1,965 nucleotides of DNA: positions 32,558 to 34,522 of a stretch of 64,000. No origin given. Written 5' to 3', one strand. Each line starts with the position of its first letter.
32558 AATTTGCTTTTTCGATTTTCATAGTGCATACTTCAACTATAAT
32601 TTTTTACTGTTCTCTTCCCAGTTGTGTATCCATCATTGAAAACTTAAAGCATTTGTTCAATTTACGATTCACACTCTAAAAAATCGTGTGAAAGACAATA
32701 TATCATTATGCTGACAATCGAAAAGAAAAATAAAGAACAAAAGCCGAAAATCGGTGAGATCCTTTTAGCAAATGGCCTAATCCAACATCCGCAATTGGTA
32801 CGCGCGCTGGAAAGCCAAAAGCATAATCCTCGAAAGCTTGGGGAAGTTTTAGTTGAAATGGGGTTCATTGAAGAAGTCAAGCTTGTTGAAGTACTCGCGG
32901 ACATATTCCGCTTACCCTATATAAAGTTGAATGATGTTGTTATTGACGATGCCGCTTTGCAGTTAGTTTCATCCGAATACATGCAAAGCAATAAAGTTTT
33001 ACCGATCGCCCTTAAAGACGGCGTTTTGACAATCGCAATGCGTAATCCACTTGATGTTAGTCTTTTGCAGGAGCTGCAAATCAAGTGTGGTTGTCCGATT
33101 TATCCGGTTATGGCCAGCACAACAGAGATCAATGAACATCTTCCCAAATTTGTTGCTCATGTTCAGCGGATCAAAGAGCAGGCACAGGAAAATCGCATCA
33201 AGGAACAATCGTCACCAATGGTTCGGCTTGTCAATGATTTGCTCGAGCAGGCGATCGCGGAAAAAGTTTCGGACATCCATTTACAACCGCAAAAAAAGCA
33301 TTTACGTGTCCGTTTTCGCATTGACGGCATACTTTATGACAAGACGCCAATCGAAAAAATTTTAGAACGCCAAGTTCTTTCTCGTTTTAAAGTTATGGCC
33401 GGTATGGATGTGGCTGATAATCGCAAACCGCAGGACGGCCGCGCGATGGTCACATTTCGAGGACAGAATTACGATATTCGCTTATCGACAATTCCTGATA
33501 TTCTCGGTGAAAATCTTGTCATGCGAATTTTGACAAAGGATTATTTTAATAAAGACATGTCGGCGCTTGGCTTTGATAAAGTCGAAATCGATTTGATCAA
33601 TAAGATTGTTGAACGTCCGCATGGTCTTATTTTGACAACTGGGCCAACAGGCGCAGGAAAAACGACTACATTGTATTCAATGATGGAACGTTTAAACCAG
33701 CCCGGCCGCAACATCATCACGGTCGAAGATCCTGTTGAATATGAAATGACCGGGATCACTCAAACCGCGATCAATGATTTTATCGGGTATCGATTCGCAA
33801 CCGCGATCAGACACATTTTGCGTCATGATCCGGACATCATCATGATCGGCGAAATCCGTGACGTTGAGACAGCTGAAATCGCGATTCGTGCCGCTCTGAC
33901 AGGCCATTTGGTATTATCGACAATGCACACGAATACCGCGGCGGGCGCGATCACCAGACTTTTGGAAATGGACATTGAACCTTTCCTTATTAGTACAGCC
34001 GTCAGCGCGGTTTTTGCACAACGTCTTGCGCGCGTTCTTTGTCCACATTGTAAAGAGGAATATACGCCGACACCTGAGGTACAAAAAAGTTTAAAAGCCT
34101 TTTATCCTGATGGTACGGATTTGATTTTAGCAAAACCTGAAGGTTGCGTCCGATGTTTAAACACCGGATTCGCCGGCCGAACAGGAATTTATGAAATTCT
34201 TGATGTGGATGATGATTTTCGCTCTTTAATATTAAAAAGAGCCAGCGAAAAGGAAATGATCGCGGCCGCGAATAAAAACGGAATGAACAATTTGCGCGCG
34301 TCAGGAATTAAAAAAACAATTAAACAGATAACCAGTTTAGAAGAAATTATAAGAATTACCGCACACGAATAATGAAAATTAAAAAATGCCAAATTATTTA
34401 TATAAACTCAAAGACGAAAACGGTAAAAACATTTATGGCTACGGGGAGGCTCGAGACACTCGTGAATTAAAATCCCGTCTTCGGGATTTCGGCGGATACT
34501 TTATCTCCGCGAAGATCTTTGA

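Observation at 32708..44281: Compact ten-gene T4P/T2SS-like machine that fits neither canonical model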

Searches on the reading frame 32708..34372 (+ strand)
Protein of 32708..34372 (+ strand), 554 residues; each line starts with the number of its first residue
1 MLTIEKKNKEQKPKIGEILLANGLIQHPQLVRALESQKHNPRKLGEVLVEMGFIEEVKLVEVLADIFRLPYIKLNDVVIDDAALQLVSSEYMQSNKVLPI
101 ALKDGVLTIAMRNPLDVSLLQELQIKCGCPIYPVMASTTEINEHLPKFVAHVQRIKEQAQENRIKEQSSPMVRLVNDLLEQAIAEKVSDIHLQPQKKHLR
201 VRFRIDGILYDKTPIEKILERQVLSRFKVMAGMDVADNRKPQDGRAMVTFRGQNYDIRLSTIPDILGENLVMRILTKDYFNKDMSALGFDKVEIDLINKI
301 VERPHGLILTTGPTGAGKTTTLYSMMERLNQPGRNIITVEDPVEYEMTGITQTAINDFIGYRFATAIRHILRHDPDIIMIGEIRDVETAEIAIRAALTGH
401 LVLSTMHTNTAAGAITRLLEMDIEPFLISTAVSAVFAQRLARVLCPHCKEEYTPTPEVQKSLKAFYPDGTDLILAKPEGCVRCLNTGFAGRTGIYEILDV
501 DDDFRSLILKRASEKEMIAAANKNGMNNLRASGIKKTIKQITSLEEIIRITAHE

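Call 3: search_protein_families(library=pfam, proteins=[window:32708-34372:+], max_evalue=0.01)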
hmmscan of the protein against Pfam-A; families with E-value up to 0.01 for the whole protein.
window:32708-34372:+ (554 aa): 10 families
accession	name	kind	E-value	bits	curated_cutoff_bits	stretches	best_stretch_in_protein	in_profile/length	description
PF00437.27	T2SSE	-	2.6e-127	425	24.9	1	166-549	3-370/370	Type II/IV secretion system protein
PF05157.20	MshEN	-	7.8e-19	67.9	23.1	1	67-147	1-82/90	MshEN domain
PF13401.12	AAA_22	-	0.00029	21.6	27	1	304-353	4-53/130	AAA domain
PF13173.12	AAA_14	-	0.0012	19.3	27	1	307-398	4-86/129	AAA domain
PF25199.1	nSTAND_NTPase5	-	0.0014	18.9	34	1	295-343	31-80/145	Novel STAND NTPase 5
PF13604.12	AAA_30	-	0.002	18.3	27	1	296-338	9-51/191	AAA domain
PF05872.18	HerA_C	-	0.0051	15.9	22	1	296-359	15-74/502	Helicase HerA-like C-terminal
PF04851.21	ResIII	-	0.0064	16.9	22.5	0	305-339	23-59/164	Type III restriction enzyme, res subunit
PF20720.3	nSTAND3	-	0.0069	16.5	27.2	0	305-360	17-76/155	Novel STAND NTPase 3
PF13191.12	AAA_16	-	0.0088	17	32.6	0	302-362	17-73/167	AAA ATPase domain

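Call 4: search_protein_families(library=ncbifam, proteins=[window:32708-34372:+], max_evalue=0.01)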
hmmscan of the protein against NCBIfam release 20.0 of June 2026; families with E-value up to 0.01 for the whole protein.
window:32708-34372:+ (554 aa): 25 families
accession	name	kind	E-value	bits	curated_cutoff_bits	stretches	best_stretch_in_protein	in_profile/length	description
TIGR02533.1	type_II_gspE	equivalog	1.4e-159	531.9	630.25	1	87-551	4-486/486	type II secretion system ATPase GspE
TIGR02538.1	type_IV_pilB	equivalog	1.2e-158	529.3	675.65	1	14-552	1-563/564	type IV-A pilus assembly ATPase PilB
NF053534.1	T4PilAsmATPsTfpB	equivalog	3.1e-130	435.3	850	1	55-551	64-582/584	type IV pilus assembly ATPase TfpB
NF007755.0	PRK10436.1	equivalog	2.7e-128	428.6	617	1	96-552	18-460/465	type II secretion system protein GspE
NF041000.1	ATPase_ComGA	equivalog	9e-84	280.6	300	1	177-441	2-265/267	competence type IV pilus ATPase ComGA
TIGR01420.1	pilT_fam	subfamily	8.9e-49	166.5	319.1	1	175-421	2-242/343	PilT/PilU family type 4a pilus ATPase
TIGR02525.1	plasmid_TraJ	equivalog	3.5e-27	95.3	368.3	1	215-421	60-272/372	plasmid transfer ATPase TraJ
TIGR02524.1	dot_icm_DotB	equivalog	5.9e-19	68.5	463.3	1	298-419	124-257/358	Dot/Icm type IV secretion system ATPase DotB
NF012033.0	PRK15489.1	equivalog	1.6e-16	59.6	537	1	10-169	488-646/703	glycosyl transferase family protein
NF053729.1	c-di-GMP_motif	domain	2.2e-16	59.4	38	1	14-64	1-51/53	cyclic di-GMP-binding domain-containing protein, MshE-related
NF008411.1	PRK11234.1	equivalog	1.7e-12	46.5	1170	1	9-160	478-626/723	cyclic di-3',5'-guanylate-activated glycosyltransferase NfrB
TIGR02782.1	TrbB_P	equivalog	2e-12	47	304.55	1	293-420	125-254/303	P-type conjugative transfer ATPase TrbB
NF058587.1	archaellum_moto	equivalog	2.6e-12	46.3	550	1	308-423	278-398/527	archaellum flagellar ATPase motor FlaI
TIGR03819.1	heli_sec_ATPase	hypoth_equivalog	2.9e-11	43.2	373.15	1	267-442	139-321/340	TadA family conjugal transfer-associated ATPase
TIGR02788.1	VirB11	equivalog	9.5e-11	41.3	249.95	1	297-421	137-265/308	P-type DNA transfer ATPase VirB11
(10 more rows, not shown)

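Call 31: search_solved_structures(query=window:32708-34372:+, max_evalue=1e-20)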
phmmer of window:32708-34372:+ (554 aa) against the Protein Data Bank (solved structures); distinct sequences matched with E-value up to 1e-20: 20.
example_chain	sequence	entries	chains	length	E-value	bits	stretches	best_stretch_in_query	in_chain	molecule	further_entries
6f8l_G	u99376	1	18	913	3.1e-129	435.4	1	15-551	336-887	Type IV pilus assembly protein PilF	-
3jc8_Ba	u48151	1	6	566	1.8e-125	422.9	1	14-552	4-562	Type IV-A pilus assembly ATPase PilB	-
5tsg_B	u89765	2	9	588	1.7e-124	419.7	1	167-552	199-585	Type IV pilus biogenesis ATPase PilB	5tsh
6olj_C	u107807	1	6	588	6.3e-124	417.8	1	167-552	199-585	Type IV pilus biogenesis ATPase PilB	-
5zfr_A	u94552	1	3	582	2.6e-123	415.8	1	10-552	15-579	Type IV pilus biogenesis ATPase PilB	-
4pht_A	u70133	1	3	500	4.2e-113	382.1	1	165-552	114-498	General secretory pathway protein E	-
4kss_A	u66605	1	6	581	9.1e-112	377.7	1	164-552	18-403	Type II secretion system protein E, hemolysin-coregulated protein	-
4ksr_A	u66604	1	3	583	9.2e-112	377.7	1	164-552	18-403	Type II secretion system protein E, Hemolysin-coregulated protein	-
1p9r_A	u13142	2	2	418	2.4e-111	376.3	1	164-550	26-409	General secretion pathway protein E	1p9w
5oiu_A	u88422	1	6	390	3.5e-100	339.5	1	171-551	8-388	Type IV pilus assembly protein PilF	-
5it5_F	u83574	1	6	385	5.9e-100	338.7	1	173-551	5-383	ATP binding motif-containing protein PilF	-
6ejf_A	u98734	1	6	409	6.5e-100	338.6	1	173-551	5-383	Type IV pilus assembly protein PilF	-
2eyu_A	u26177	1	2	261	3e-31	112.1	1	295-425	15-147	twitching motility protein PilT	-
2ewv_A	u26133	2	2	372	5.4e-31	111.2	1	295-425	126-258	twitching motility protein PilT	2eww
2gsz_A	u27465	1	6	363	5.6e-31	111.2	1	295-425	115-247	twitching motility protein PilT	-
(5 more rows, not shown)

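Call 67: search_dna_similar(query=window:32708-34372:+, collection=plasmids, mode=protein, max_rows=60, rows=best, max_evalue=1e-40)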
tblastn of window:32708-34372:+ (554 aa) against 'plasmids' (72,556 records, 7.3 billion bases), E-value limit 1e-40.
Records with a match: 870; places in all: 918; records where one place covers at least 80% of the query: 206.
Best place of each record, by identity: <60% 870.
By first word of the organism name: Escherichia 427; Pseudomonas 149; Ralstonia 111; Paraburkholderia 10; Bradyrhizobium 8; Aliiroseovarius 8; Cupriavidus 7; Providencia 6; Acinetobacter 6; Burkholderia 6; and 82 more.
By predicted mobility (MOB-suite, as given by PLSDB): non-mobilizable 578; mobilizable 179; conjugative 113.
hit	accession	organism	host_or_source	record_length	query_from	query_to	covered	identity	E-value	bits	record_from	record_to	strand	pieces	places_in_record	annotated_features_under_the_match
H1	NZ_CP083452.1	Comamonas odontotermitis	cell culture,cucumber rhizosphere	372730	12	551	97%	39.2%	2e-116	387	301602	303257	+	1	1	gspE: type II secretion system ATPase GspE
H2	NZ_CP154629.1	Acetoanaerobium noterae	cell culture,Sludge of a digestion ...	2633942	11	551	98%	38.2%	8e-114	379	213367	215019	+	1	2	none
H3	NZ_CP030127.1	Indioceanicola profundi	sediment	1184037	2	551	99%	37.3%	1e-109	367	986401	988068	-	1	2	none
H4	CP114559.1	Candidatus Manganitrophus sp.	activated carbon metagenome,metagenomic ...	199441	14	551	97%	37.7%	9e-104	350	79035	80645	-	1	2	ATPase, T2SS/T4P/T4SS family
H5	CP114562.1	Candidatus Manganitrophus sp.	activated carbon metagenome,metagenomic ...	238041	14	551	97%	37.7%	9e-104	350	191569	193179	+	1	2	ATPase, T2SS/T4P/T4SS family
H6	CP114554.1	Candidatus Manganitrophus sp.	activated carbon metagenome,metagenomic ...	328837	14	551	97%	37.7%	9e-104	350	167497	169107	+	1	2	ATPase, T2SS/T4P/T4SS family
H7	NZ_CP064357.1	Miltoncostaea oceani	pure culture,marine sediment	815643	14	550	97%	37.6%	1e-98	335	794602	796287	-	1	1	GspE/PulE family protein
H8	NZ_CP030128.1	Indioceanicola profundi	sediment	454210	3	551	99%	35.8%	2e-110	369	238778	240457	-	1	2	ATPase, T2SS/T4P/T4SS family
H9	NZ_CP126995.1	Acidisoma sp. PAMC 29798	cell culture,lichen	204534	4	549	99%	35.9%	5e-98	333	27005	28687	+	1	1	GspE/PulE family protein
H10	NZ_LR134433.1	Legionella adelaidensis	environmental,Cooling tower water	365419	14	553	97%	36.3%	1e-94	323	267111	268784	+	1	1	GspE/PulE family protein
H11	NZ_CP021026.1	Rhizobium sp. TAL182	Phaseolus vulgaris,cell culture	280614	19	550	96%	36.6%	8e-98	333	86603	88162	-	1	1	GspE/PulE family protein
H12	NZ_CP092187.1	Deinococcus sp. KNUC1210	Setaria viridis,cell ...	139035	2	552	99%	35.3%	8e-99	335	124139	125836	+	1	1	ATPase, T2SS/T4P/T4SS family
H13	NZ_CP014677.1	Kozakia baliensis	palm brown sugar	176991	17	548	96%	36.5%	2e-98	335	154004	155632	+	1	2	GspE/PulE family protein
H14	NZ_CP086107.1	Skermanella mucosa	single cell,crude oil contaminated ...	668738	14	551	97%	35.5%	4e-95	325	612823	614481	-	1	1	ATPase, T2SS/T4P/T4SS family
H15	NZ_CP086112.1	Skermanella rosea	single cell,hydrocarbon-contaminated ...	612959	14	551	97%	35.5%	6e-95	324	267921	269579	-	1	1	ATPase, T2SS/T4P/T4SS family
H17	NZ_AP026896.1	Aeromonas caviae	Microbe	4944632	12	551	97%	35.3%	2e-89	308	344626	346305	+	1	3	none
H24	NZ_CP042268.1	Pseudomonas aeruginosa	Homo sapiens,sputum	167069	165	554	70%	47.7%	2e-100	340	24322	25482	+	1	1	xcpR: GspE family T2SS ATPase variant XcpR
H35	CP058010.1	Escherichia coli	culture,Pooled sheep faecal samples ...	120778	91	551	83%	39.9%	3e-98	334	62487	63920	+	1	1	gspE: type II secretion system ATPase GspE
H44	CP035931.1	Acinetobacter baumannii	Homo sapiens,blood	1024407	33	552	94%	35.0%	6e-88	304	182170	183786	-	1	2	pilB: type IV-A pilus assembly ATPase PilB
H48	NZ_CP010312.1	Geoalkalibacter subterraneus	-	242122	14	551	97%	33.6%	7e-81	283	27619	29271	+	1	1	GspE/PulE family protein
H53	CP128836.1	Rossellomorea sp. AcN35-11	-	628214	10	548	97%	33.4%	3e-78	276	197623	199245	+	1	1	GspE/PulE family protein | PilT/PilU family type 4a pilus ATPase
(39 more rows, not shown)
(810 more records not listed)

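Call 75: get_annotated_region(hit=H17, flank=12000)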
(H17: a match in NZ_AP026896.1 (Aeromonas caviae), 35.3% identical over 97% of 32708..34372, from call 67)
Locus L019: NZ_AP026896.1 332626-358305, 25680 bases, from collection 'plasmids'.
description: Aeromonas caviae strain KAM479 plasmid pKAM479_3, complete sequence
organism: Aeromonas caviae (NCBI taxid 648)
taxonomy: Bacteria; Pseudomonadota; Gammaproteobacteria; Aeromonadales; Aeromonadaceae; Aeromonas; Aeromonas caviae
host: -; source: Microbe; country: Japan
typing (MOB-suite, as given by PLSDB): non-mobilizable
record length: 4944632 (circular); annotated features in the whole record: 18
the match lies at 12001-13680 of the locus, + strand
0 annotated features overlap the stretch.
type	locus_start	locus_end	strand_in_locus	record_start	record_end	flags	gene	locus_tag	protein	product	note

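Call 97: get_annotated_region(hit=H53, flank=8000)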
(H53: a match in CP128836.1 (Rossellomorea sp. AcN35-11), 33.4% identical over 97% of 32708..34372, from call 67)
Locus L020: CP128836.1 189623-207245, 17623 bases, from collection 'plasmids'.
description: Rossellomorea sp. AcN35-11 plasmid unnamed, complete sequence
organism: Rossellomorea sp. AcN35-11 (NCBI taxid 3055076)
taxonomy: Bacteria; Bacillota; Bacilli; Bacillales; Bacillaceae; Rossellomorea; Rossellomorea sp. AcN35-11
host: -; source: -; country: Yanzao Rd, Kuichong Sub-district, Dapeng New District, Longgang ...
typing (MOB-suite, as given by PLSDB): non-mobilizable
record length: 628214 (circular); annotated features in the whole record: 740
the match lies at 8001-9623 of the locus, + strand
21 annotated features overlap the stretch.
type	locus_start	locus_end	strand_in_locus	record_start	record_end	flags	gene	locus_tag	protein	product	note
CDS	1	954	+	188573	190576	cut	-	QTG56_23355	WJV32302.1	chemotaxis protein CheA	-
CDS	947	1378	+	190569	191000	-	-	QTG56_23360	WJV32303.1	chemotaxis protein CheW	-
CDS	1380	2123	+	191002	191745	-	-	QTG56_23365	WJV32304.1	FliA/WhiG family RNA polymerase sigma factor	-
CDS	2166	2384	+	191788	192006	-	-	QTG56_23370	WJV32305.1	hypothetical protein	-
CDS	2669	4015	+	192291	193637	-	-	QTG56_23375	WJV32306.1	CHC2 zinc finger domain-containing protein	-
CDS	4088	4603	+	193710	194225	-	ssb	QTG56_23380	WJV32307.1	single-stranded DNA-binding protein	-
CDS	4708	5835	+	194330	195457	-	dnaN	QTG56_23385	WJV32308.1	DNA polymerase III subunit beta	-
CDS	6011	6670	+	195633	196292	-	-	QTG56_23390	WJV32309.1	YkyA family protein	-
CDS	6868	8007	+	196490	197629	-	-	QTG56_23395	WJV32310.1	PilT/PilU family type 4a pilus ATPase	-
CDS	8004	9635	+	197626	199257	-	-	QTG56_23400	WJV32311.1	GspE/PulE family protein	-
CDS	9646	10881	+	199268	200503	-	-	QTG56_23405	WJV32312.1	type II secretion system F family protein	-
CDS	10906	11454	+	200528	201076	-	-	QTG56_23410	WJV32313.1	prepilin-type N-terminal cleavage/methylation domain-containing protein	-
CDS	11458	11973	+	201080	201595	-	-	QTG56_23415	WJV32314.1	prepilin-type N-terminal cleavage/methylation domain-containing protein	-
CDS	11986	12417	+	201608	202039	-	-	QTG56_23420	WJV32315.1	type II secretion system protein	-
CDS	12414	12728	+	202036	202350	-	-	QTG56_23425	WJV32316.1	hypothetical protein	-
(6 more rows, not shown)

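Call 98: get_annotated_region(hit=H44, flank=3000)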
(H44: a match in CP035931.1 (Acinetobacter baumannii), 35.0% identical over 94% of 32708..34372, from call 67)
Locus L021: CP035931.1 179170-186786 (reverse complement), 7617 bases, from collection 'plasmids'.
description: Acinetobacter baumannii strain VB31459 plasmid unnamed1, complete sequence
organism: Acinetobacter baumannii (NCBI taxid 470)
taxonomy: Bacteria; Pseudomonadota; Gammaproteobacteria; Moraxellales; Moraxellaceae; Acinetobacter; Acinetobacter baumannii
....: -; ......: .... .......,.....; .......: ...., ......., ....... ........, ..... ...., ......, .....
typing (MOB-suite, as given by PLSDB): non-mobilizable; replicon rep_cluster_1254
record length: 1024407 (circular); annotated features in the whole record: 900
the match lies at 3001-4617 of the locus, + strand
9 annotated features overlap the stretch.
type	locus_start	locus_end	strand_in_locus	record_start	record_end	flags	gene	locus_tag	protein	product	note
CDS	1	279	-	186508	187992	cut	nusA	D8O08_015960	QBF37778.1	transcription termination/antitermination protein NusA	-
CDS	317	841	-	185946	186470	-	rimP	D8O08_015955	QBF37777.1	ribosome maturation factor RimP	-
CDS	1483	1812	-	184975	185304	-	secG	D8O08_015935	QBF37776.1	preprotein translocase subunit SecG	-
CDS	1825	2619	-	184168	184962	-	-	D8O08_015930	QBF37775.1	triose-phosphate isomerase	-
CDS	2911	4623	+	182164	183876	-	pilB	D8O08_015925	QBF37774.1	type IV-A pilus assembly ATPase PilB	-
CDS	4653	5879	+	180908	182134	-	-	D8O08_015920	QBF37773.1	type II secretion system F family protein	-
CDS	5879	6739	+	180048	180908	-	-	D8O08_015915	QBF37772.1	prepilin peptidase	-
CDS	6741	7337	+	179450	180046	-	-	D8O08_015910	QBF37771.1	dephospho-CoA kinase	-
CDS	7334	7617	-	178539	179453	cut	-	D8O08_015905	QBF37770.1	DMT family transporter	-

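Call 99: get_annotated_region(hit=H1, flank=1000)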
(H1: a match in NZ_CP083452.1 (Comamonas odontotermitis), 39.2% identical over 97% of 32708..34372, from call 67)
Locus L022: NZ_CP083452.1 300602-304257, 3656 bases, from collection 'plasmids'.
description: Comamonas odontotermitis strain WLL plasmid unnamed1, complete sequence
organism: Comamonas odontotermitis (NCBI taxid 379895)
taxonomy: Bacteria; Pseudomonadota; Betaproteobacteria; Burkholderiales; Comamonadaceae; Comamonas; Comamonas odontotermitis
host: -; source: cell culture,cucumber rhizosphere; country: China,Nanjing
typing (MOB-suite, as given by PLSDB): non-mobilizable
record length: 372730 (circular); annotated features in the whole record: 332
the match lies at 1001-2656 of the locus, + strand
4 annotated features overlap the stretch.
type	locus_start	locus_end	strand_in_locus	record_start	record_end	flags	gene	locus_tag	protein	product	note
CDS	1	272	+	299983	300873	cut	rfbA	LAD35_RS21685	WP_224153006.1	glucose-1-phosphate thymidylyltransferase RfbA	GO:0019305 - dTDP-rhamnose biosynthetic process [Evidence IEA]; GO:0009243 - O antigen biosynthetic process [Evidence ...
CDS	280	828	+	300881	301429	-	rfbC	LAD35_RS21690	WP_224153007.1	dTDP-4-dehydrorhamnose 3,5-epimerase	GO:0019305 - dTDP-rhamnose biosynthetic process [Evidence IEA]; GO:0009243 - O antigen biosynthetic process [Evidence ...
CDS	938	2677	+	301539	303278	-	gspE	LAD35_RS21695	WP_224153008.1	type II secretion system ATPase GspE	GO:0015628 - protein secretion by the type II secretion system [Evidence IEA]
CDS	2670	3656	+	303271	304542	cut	-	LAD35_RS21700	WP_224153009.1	type II secretion system F family protein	-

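Call 100: get_annotated_region(hit=H2, flank=8000)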
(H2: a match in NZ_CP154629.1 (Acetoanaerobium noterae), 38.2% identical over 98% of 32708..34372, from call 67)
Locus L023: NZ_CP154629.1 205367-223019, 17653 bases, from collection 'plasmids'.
description: Acetoanaerobium noterae strain DSL2 plasmid pTPELB2, complete sequence
organism: Acetoanaerobium noterae (NCBI taxid 745369)
taxonomy: Bacteria; Bacillota; Clostridia; Peptostreptococcales; Filifactoraceae; Acetoanaerobium; Acetoanaerobium noterae
host: -; source: cell culture,Sludge of a digestion tower of a wastewater treatment plant; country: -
typing (MOB-suite, as given by PLSDB): non-mobilizable
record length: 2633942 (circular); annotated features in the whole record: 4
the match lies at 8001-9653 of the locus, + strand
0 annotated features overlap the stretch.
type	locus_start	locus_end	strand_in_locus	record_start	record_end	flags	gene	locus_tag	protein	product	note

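Call 101: get_annotated_region(hit=H12, flank=6000)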
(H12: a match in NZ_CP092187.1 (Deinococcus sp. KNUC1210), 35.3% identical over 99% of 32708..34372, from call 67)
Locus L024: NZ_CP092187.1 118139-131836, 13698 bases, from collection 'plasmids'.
description: Deinococcus sp. KNUC1210 plasmid unnamed1, complete sequence
organism: Deinococcus sp. KNUC1210 (NCBI taxid 2917691)
taxonomy: Bacteria; Deinococcota; Deinococci; Deinococcales; Deinococcaceae; Deinococcus; Deinococcus sp. KNUC1210
host: -; source: Setaria viridis,cell culture,rhizospheric soil; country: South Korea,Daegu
typing (MOB-suite, as given by PLSDB): non-mobilizable
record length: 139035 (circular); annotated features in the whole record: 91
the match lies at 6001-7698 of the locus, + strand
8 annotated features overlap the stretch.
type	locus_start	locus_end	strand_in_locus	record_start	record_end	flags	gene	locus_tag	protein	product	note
CDS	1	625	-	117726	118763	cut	-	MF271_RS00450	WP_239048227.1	Atu2307/SP_0267 family LLM class monooxygenase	-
CDS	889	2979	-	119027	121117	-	-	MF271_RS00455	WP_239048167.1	hypothetical protein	-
CDS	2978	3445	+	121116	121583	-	-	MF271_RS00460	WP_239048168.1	hypothetical protein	-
CDS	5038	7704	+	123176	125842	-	-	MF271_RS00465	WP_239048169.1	ATPase, T2SS/T4P/T4SS family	-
CDS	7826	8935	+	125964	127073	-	-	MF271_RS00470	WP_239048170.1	metallophosphoesterase family protein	-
CDS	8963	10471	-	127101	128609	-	-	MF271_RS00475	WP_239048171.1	SulP family inorganic anion transporter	-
CDS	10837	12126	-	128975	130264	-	-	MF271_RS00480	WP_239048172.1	trypsin-like peptidase domain-containing protein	-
CDS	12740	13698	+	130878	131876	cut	-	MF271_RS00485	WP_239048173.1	GNAT family N-acetyltransferase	GO:0006355 - regulation of DNA-templated transcription [Evidence IEA]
